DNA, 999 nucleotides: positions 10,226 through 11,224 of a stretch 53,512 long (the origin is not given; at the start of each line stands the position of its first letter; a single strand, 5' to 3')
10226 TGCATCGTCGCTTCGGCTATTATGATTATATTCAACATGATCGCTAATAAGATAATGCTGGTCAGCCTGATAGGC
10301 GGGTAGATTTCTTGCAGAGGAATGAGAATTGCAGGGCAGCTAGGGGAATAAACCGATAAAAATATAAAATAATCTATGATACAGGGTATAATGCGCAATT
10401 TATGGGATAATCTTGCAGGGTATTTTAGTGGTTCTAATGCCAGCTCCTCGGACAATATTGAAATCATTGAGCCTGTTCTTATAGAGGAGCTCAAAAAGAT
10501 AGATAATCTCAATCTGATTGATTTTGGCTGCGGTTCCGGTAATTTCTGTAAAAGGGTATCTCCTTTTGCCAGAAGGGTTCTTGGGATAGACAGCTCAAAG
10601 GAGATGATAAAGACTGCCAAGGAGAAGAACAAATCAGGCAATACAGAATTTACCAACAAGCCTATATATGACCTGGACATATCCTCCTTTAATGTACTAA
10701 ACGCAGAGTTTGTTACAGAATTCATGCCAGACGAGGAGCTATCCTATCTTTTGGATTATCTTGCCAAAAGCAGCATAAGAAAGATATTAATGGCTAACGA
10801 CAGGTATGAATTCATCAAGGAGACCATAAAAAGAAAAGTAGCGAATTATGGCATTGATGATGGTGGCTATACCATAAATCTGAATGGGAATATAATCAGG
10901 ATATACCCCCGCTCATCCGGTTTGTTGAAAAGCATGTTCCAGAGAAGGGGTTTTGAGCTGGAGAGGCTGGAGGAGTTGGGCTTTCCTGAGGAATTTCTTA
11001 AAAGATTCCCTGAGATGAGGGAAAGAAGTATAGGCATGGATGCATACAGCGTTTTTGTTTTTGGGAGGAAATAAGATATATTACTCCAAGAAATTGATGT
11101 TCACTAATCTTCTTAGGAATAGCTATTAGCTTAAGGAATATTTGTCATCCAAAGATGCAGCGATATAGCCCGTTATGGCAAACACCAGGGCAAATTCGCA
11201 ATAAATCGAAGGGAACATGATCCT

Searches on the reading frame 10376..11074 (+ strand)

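Call 69: search_protein_families(library=ncbifam, proteins=[window:10376-11074:+], max_evalue=0.00001)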
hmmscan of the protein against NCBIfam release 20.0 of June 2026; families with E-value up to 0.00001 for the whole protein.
window:10376-11074:+ (232 aa): 7 families
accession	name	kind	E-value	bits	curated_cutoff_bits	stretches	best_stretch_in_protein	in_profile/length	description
TIGR01983.1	UbiG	equivalog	9.2e-09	34.9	102.95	1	38-118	44-130/228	bifunctional 2-polyprenyl-6-hydroxyphenol methylase/3-demethylubiquinol 3-O-methyltransferase UbiG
NF043040.1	corrin_prot_MT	hypoth_equivalog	3.4e-08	33.2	180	1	21-129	20-135/216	corrinoid protein-associated methyltransferase CpaM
NF002463.0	PRK01683.1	equivalog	5.7e-07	29.4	297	1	42-156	30-146/258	trans-aconitate 2-methyltransferase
TIGR02021.1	BchM-ChlM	equivalog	7.6e-07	28.8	158.9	1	39-138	48-152/218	magnesium protoporphyrin IX methyltransferase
TIGR00740.1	TIGR00740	equivalog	1.1e-06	28.5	193.3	0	28-151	40-170/239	carboxy-S-adenosyl-L-methionine synthase CmoA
NF001244.0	PRK00216.1-5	equivalog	1.6e-06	27.6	216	1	34-102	39-114/236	bifunctional demethylmenaquinone methyltransferase/2-methoxy-6-polyprenyl-1,4-benzoquinol methylase UbiE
TIGR01934.1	MenG_MenH_UbiE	subfamily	3.5e-06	26.5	158.35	1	35-102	31-102/223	ubiquinone/menaquinone biosynthesis methyltransferase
